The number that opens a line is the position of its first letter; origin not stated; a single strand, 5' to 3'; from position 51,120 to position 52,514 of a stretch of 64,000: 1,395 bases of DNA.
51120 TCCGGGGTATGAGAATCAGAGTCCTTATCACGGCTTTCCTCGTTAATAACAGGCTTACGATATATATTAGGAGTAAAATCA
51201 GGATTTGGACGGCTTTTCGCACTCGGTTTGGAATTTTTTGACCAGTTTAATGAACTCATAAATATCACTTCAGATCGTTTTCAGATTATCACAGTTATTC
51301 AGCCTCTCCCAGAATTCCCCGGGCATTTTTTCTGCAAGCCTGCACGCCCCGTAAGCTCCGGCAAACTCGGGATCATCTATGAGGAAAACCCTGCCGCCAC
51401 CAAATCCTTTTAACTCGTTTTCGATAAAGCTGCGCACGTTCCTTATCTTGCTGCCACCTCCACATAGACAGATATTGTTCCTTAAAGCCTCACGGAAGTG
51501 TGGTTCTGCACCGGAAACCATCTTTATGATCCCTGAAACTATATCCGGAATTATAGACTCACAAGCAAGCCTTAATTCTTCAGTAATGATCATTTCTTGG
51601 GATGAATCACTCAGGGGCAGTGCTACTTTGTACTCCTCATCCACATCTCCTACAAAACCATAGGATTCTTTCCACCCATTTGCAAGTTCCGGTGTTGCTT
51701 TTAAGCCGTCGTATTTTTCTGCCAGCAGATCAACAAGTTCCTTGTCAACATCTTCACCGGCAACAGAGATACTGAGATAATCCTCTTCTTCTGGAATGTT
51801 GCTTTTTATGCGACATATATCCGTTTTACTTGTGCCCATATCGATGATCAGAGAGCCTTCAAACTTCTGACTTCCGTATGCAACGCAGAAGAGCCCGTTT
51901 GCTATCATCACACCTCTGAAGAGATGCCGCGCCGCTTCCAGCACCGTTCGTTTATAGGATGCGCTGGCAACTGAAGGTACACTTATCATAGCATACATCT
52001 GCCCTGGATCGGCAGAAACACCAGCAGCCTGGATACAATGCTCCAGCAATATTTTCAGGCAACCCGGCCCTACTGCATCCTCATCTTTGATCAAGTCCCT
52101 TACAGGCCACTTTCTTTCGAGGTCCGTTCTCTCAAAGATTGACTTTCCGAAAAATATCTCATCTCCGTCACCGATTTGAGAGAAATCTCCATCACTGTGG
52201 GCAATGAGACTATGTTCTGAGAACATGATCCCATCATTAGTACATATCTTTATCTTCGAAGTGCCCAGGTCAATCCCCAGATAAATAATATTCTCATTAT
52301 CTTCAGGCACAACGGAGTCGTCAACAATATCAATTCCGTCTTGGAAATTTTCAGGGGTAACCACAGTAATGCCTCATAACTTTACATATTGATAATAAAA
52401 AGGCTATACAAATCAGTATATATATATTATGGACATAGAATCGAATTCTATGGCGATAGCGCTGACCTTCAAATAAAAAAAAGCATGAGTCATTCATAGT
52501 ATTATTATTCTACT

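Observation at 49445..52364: Translationally coupled actin-fold ATPase plus ~600-aa coiled-coil protein: candidate uncharacterised archaeal filament or positioning module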

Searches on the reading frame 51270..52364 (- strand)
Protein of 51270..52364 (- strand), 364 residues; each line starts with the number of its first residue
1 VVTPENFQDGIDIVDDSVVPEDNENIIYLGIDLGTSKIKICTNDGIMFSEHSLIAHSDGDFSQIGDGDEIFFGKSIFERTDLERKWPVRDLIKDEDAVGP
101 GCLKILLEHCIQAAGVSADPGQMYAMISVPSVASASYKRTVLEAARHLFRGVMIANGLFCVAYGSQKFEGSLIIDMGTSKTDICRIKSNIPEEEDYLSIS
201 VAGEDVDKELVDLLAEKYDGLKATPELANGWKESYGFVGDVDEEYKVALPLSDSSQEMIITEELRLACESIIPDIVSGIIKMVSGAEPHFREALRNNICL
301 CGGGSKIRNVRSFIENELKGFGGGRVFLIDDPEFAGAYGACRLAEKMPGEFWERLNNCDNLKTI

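Call 3: search_protein_families(library=pfam, proteins=[window:51270-52364:-], max_evalue=0.1)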
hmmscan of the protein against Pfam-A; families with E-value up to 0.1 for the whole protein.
window:51270-52364:- (364 aa): 7 families
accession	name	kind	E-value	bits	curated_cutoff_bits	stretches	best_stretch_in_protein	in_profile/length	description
PF06723.19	MreB_Mbl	-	1.8e-17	63.7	27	1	29-346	4-321/327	MreB/Mbl protein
PF00022.25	Actin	-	1e-07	31.4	27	1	69-225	45-196/410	Actin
PF14450.12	FtsA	-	2.5e-05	25.1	31.8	1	173-339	2-127/127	Cell division protein FtsA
PF25229.1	Salactin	-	5.1e-05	22.9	27.1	1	174-347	154-334/335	Salactin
PF01869.26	BcrAD_BadFG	-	0.024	14.6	31.5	0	275-343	198-270/271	BadF/BadG/BcrA/BcrD ATPase family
PF21523.3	ParM_N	-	0.062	13.8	27.4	0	166-190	2-26/159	Plasmid segregation protein ParM, C-terminal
PF19575.5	HTH_58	-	0.072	13.4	23.8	0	208-249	13-54/62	Helix-turn-helix domain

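Call 4: search_protein_families(library=ncbifam, proteins=[window:51270-52364:-], max_evalue=0.1)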
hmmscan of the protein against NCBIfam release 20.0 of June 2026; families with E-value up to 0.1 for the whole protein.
window:51270-52364:- (364 aa): 8 families
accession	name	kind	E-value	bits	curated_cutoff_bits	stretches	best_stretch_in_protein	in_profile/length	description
NF040964.1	MamK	subfamily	6.4e-72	242.4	400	1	27-357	1-332/335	MamK family actin-like protein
NF053558.1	BeeR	equivalog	1.7e-30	106.2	530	1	65-353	47-346/349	BeeR family actin-like protein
NF010539.0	PRK13927.1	subfamily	2.4e-14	53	293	1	29-347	9-329/339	rod shape-determining protein MreB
TIGR00904.1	mreB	subfamily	9.2e-11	41.4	365.75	1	29-346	5-328/334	MreB/Mrl family cell shape determining protein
NF010540.1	PRK13929.1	exception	1.4e-10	40.8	515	1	28-319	6-303/334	rod-share determining protein MreBH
NF053533.1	salactin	equivalog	3.3e-07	29.7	400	1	173-346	154-334/335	actin-like salactin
TIGR01174.1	ftsA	equivalog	0.00014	21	175.85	1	169-317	196-337/371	cell division protein FtsA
NF011660.0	PRK15080.1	equivalog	0.029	13.6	182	0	21-41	25-45/277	ethanolamine utilization protein EutJ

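Call 6: find_homologous_proteins(query=window:51270-52364:-)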
Query window:51270-52364:- (364 aa): 388 proteins with E <= 0.001 among 4276 candidates; the best 120 are listed.
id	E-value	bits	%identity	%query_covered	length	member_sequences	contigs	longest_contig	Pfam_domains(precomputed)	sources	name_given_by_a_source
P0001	7.0e-243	823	100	100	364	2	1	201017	PF06723.20,PF00022.26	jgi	-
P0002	5.6e-223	758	91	100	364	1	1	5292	PF06723.20,PF14450.13,PF00022.26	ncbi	-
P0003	5.0e-214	728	88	100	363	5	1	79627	PF06723.20,PF25229.2,PF00022.26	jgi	jgi:rod shape-determining protein MreB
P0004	5.6e-174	596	75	99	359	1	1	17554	PF06723.20,PF00022.26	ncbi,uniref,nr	ncbi:MAG: rod shape-determining protein [Methanolobus sp.]|uniref:rod shape-determining protein n=1 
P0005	5.7e-170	583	73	99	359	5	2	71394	PF06723.20,PF25229.2,PF14450.13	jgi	jgi:rod shape-determining protein MreB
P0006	5.8e-163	560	71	99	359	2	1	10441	PF06723.20,PF14450.13,PF00022.26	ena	-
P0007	2.1e-150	519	65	100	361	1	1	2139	PF06723.20,PF25229.2,PF14450.13,PF00022.26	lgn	-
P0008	2.0e-145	502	64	99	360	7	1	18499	PF06723.20,PF00022.26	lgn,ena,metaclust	metaclust:\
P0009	5.0e-145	501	64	98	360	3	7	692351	PF06723.20,PF00022.26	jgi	jgi:rod shape-determining protein MreB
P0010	2.3e-142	492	64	98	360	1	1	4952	PF06723.20,PF25229.2,PF00022.26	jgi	jgi:rod shape-determining protein MreB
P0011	5.1e-138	478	60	100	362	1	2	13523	PF06723.20,PF14450.13,PF00022.26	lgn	-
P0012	3.0e-137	476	59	100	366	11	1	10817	PF06723.20,PF25229.2,PF00022.26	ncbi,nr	ncbi:MAG: rod shape-determining protein MreB [Methanolobus sp.]|nr:rod shape-determining protein Mre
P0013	3.8e-112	393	52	94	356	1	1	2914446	PF06723.20,PF25229.2,PF00022.26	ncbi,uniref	ncbi:rod shape-determining protein [Methanolobus sp. ZRKC2]|uniref:rod shape-determining protein n=1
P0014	4.6e-108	379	49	97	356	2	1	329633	PF06723.20,PF00022.26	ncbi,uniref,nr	ncbi:rod shape-determining protein [Methanolobus halotolerans]|uniref:rod shape-determining protein 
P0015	5.3e-92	327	45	98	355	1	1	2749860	PF06723.20,PF00022.26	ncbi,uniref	ncbi:rod shape-determining protein [Methanolobus sp. ZRKC3]|uniref:rod shape-determining protein n=1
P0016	2.1e-77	279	39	91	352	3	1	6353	PF25216.1,PF06723.20,PF25229.2,PF14450.13,PF00022.26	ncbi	-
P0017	1.5e-70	256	41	90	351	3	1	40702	PF06723.20,PF25229.2,PF00022.26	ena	-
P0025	4.4e-55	205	34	91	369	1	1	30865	PF25216.1,PF06723.20,PF14450.13,PF00022.26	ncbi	ncbi:MamK family actin-like protein [Candidatus Hydrogenedentota bacterium]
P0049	1.5e-45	174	32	92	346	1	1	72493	PF06723.20,PF25229.2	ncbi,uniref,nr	ncbi:MamK family actin-like protein [Magnetofaba australis]|uniref:MamK n=1 Tax=Magnetofaba australi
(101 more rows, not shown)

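Call 7: search_solved_structures(query=window:51270-52364:-, max_evalue=0.01, show_alignments=1)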
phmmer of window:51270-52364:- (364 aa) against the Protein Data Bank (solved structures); distinct sequences matched with E-value up to 0.01: 8.
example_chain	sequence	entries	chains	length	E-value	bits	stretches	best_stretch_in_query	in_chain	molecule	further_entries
5ljw_A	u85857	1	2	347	7e-51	176.5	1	24-357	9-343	Actin-like ATPase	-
5jyg_A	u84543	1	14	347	1.3e-50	175.6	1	24-357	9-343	Actin-like ATPase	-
5ljv_A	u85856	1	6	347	1.8e-50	175.1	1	24-357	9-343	Actin-like ATPase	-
8r2n_A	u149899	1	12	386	7.7e-15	57.9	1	26-346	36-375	Actin/actin family protein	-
7zpt_M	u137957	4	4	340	1.5e-09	40.5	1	29-317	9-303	Cell shape-determining protein MreB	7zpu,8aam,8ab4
8azg_M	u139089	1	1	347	1.6e-09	40.4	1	29-317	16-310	Cell shape-determining protein MreB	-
7bvy_A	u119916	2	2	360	6.9e-08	35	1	28-313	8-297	Cell shape determining protein MreB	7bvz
4fo0_A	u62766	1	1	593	0.0075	18.5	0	128-208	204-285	Actin-related protein 8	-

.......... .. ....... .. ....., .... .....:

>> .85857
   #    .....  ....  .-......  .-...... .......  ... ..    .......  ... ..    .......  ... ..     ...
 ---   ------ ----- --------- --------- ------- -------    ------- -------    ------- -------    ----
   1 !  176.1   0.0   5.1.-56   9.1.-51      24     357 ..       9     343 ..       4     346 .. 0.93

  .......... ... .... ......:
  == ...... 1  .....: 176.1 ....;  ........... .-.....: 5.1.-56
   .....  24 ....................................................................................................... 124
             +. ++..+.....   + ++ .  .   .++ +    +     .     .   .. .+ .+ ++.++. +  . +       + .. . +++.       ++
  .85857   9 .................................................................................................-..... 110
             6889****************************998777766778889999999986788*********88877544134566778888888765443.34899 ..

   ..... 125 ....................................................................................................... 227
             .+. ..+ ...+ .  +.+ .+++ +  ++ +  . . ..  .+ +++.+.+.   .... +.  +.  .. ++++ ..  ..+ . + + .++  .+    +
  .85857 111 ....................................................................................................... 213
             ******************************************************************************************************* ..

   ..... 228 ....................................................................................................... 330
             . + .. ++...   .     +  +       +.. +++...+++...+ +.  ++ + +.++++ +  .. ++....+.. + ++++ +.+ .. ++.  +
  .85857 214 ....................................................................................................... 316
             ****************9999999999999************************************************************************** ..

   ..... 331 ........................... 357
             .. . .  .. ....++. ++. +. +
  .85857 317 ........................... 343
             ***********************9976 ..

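Call 8: find_encoding_contigs(protein=P0001, flank=10000, max_places=3)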
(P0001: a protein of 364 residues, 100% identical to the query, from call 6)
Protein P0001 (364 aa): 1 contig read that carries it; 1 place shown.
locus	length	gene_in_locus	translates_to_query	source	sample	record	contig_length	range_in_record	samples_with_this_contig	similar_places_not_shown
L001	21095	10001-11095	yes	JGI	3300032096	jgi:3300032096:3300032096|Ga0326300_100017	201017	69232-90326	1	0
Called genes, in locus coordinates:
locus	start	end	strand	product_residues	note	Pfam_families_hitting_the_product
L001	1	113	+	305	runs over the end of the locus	PF11932:DUF3450 (faint), PF12795:MscS_porin (faint), PF23649:FKBP15 (weak), PF23435:DUF7121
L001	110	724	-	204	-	PF07752:S-layer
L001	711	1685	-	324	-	PF08279:HTH_11, PF03099:BPL_LplA_LipB, PF16917:BPL_LplA_LipB_2, PF21948:LplA-B_cat (weak), PF02237:BPL_C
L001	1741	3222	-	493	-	PF00289:Biotin_carb_N, PF02222:ATP-grasp (weak), PF02786:CPSase_L_D2, PF07478:Dala_Dala_lig_C, PF08443:RimK, PF02785:Biotin_carb_C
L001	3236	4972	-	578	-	PF00682:HMGL-like, PF02436:PYC_OADA, PF25984:BSH_YknX (faint), PF00364:Biotin_lipoyl, PF25917:BSH_RND (weak)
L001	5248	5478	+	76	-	PF01584:CheW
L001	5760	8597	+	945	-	PF18947:HAMP_2, PF00015:MCPsignal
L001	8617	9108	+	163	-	PF01584:CheW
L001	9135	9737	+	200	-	PF01739:CheR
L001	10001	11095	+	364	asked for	PF00022:Actin (faint), PF06723:MreB_Mbl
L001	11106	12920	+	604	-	-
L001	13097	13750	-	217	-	PF00215:OMPdecase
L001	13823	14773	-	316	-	PF01916:DS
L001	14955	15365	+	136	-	-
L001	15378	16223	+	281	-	PF00149:Metallophos (weak)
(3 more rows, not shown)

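Call 10: find_encoding_contigs(protein=P0014, flank=8000, max_places=2)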
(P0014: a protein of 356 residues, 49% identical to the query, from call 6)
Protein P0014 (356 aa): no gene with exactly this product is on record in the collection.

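Call 11: find_encoding_contigs(protein=P0013, flank=8000, max_places=2)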
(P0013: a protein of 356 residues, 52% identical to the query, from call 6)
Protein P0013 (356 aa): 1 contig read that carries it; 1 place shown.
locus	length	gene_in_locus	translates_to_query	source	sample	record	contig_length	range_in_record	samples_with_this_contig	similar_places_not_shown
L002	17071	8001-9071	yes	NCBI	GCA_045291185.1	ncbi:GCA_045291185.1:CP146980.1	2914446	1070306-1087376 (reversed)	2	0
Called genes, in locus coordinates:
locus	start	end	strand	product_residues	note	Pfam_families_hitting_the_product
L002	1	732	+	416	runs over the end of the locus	PF01928:CYTH, PF21447:Ppx-GppA_III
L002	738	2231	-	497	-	PF03976:PPK2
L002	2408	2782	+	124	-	PF00037:Fer4, PF13237:Fer4_10, PF14697:Fer4_21, PF12838:Fer4_7, PF13187:Fer4_9, PF25160:LdpA_Fe-S-bd (weak), PF00037:Fer4, PF12837:Fer4_6 (weak), +6 more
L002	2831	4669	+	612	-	PF23600:CdpA_N (weak), PF05235:CHAD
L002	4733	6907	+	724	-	PF13089:PP_kinase_N, PF02503:PP_kinase, PF17941:PP_kinase_C_1, PF13091:PLDc_2 (weak), PF13090:PP_kinase_C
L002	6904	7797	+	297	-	PF02541:Ppx-GppA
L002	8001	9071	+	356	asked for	PF06723:MreB_Mbl, PF25229:Salactin (weak), PF00022:Actin (faint)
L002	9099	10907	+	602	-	-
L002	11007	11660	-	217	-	PF00215:OMPdecase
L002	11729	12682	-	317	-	PF01916:DS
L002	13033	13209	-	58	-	-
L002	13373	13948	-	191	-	-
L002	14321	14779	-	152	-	-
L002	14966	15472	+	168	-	-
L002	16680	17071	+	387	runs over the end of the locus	-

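Call 12: find_encoding_contigs(protein=P0015, flank=8000, max_places=2)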
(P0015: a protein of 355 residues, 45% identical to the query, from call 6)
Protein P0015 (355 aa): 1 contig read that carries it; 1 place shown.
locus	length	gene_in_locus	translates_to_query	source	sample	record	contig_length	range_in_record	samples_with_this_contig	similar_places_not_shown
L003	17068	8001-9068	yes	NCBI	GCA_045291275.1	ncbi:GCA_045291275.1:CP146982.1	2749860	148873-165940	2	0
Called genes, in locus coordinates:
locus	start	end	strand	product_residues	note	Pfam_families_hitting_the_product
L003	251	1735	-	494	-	PF03976:PPK2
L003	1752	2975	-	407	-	PF02308:MgtC, PF13194:DUF4010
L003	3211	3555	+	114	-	PF13237:Fer4_10, PF14697:Fer4_21, PF12838:Fer4_7, PF13187:Fer4_9, PF00037:Fer4, PF12837:Fer4_6 (weak), PF14697:Fer4_21 (weak), PF13484:Fer4_16 (weak), +4 more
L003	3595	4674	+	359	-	PF05235:CHAD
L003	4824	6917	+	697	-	PF13089:PP_kinase_N, PF02503:PP_kinase, PF17941:PP_kinase_C_1, PF13091:PLDc_2 (weak), PF13090:PP_kinase_C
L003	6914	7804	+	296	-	PF02541:Ppx-GppA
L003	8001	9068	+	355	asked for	PF00022:Actin (faint), PF06723:MreB_Mbl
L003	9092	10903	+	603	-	-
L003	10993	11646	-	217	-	PF00215:OMPdecase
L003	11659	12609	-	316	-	PF01916:DS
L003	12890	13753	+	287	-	PF01972:SDH_protease, PF25145:NfeD1b_N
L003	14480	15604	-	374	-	-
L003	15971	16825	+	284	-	-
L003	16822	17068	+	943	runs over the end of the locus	PF00270:DEAD, PF04851:ResIII, PF00271:Helicase_C, PF19306:WHD_Lhr, PF08494:DEAD_assoc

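Call 13: find_encoding_contigs(protein=P0017, flank=10000, max_places=2)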
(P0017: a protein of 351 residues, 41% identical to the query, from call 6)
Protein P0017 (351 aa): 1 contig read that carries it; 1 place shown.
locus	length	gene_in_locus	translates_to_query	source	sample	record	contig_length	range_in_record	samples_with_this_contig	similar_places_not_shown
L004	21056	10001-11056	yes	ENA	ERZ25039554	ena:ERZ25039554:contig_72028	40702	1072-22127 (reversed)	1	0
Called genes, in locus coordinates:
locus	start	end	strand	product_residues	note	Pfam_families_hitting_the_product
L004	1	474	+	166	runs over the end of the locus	PF12698:ABC2_membrane_3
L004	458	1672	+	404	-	-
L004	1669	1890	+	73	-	PF12704:MacB_PCD (weak)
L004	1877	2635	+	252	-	PF12704:MacB_PCD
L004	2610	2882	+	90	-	PF02687:FtsX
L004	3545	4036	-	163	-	-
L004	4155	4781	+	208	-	-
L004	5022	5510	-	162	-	PF08617:CGI-121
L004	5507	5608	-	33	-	-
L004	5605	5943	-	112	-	-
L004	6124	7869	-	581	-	PF02518:HATPase_c, PF13589:HATPase_c_3, PF01119:DNA_mis_repair, PF08676:MutL_C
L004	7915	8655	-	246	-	-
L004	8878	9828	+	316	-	PF02649:GCHY-1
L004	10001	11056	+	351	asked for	PF00022:Actin, PF06723:MreB_Mbl, PF25229:Salactin (weak)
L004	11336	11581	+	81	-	-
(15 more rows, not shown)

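Call 17: find_related_loci(query=A1, collection=genome_contigs, flank=8000)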
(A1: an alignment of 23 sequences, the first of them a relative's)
Query A1 (364 aa) in genome_contigs; peptide patterns used: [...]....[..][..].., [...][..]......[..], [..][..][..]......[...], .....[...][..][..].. (x = any residue, [..] = any of these).
115 stretches matched a pattern; 52 encode a relative of the query (tblastn E <= 1e-3); 52 distinct loci.
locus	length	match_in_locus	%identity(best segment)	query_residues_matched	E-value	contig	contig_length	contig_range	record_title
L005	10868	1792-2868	75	1-360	6e-178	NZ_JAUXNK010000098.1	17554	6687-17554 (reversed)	MAG: Methanolobus sp. isolate C1_concoct.bin.76 C1_k141_84474, whole genome shotgun sequence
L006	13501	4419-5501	59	1-363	2e-141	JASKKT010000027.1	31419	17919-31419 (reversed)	MAG: Methanolobus sp. isolate DJKA59_ANT-F21_bin.26 scaffold_299, whole genome shotgun sequence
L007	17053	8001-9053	52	5-356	5e-120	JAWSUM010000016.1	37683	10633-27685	MAG: Methanolobus sp. isolate B4G8CH4-11 NODE_273_length_37683_cov_5.505368, whole genome shotgun sequence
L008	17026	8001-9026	52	15-357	2e-115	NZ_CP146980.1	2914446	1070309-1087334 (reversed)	Methanolobus sp. ZRKC2 chromosome, complete genome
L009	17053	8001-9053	46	7-359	1e-95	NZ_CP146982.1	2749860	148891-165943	Methanolobus sp. ZRKC3 chromosome, complete genome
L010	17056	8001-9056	49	5-357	1e-106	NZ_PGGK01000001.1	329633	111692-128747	Methanolobus halotolerans strain SY-01 SY01_1_length_329633, whole genome shotgun sequence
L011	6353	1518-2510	39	27-356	2e-80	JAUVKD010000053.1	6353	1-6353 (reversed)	MAG: Methanosarcinaceae archaeon isolate CSMAG_471 CSMAG_471_k127_129732_length_6353_cov_55.4602, whole genome shotgun s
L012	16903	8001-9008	41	20-355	5e-77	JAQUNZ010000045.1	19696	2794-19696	MAG: Candidatus Methanoperedens sp. isolate STD1_19 NODE_6252_length_19696_cov_5.461189_Sandtown_D1, whole genome shotgu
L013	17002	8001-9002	40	20-353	1e-76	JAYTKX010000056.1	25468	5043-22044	MAG: Methanobacteriota archaeon isolate GFS_3223 GFS_3223_55, whole genome shotgun sequence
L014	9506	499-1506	40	20-355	4e-76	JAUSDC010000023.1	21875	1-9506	MAG: Candidatus Methanoperedens sp. isolate E14_concoct.bin.71 E14_k141_1408683, whole genome shotgun sequence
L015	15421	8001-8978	40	27-352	4e-76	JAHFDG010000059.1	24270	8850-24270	MAG: Candidatus Methanoperedens sp. isolate nzgw24 NODE_1871_length_24271_cov_10.979089, whole genome shotgun sequence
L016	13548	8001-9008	39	20-355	3e-74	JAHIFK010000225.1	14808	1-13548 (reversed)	MAG: Methanobacteriota archaeon isolate KR11_0.1_MetaG.mb.84 KR11_0.1_MetaG.mb.84_k141_774500, whole genome shotgun sequ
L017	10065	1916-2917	40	21-353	2e-74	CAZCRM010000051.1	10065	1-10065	MAG TPA_asm: uncultured Methanosarcinales archaeon isolate SRP216583_co2_253 genome assembly, contig: NODE_5585_length_1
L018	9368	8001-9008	39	20-355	2e-73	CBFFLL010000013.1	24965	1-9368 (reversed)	Candidatus Methanoperedens nitroreducens isolate unclassified Methanoperidens genome assembly, contig: MAG037_13, whole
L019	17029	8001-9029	40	11-353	3e-73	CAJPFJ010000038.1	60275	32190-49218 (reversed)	Methanosarcinales archaeon isolate METP1 genome assembly, contig: CONTIG_38, whole genome shotgun sequence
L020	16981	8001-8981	40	27-353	1e-72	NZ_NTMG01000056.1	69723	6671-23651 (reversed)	Candidatus Methanoperedens sp. BLZ2 CMPBLZ2contig_540, whole genome shotgun sequence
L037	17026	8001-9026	35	26-357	2e-63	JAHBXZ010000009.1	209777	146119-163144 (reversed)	MAG: Planctomycetota bacterium isolate ACE_PLA32 PLA32_9, whole genome shotgun sequence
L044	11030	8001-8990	33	24-353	5e-58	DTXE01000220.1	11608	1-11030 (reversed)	MAG TPA_asm: Syntrophaceae bacterium isolate UWMA-0184 k99_2007597, whole genome shotgun sequence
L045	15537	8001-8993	33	26-355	5e-55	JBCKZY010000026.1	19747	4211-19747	Thermodesulfovibrionia bacterium isolate SLM_LV1_0208-G10 Node_26_length_19747_cov_62.995079, whole genome shotgun seque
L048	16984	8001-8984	33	27-353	2e-48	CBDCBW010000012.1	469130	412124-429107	MAG: Rhodothermales bacterium isolate 149c5dc1-c7b6-47bf-b7d0-e1449b084a4c genome assembly, contig: contig_12, whole gen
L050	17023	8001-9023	31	16-355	2e-46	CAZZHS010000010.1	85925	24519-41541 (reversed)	MAG TPA_asm: uncultured Syntrophobacteraceae bacterium isolate binchicken_co168_8 genome assembly, contig: NODE_357_leng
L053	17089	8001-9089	27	17-355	9e-43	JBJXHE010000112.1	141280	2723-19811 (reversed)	MAG: Planctomycetota bacterium isolate F1F2.bin.117 k127_7728205, whole genome shotgun sequence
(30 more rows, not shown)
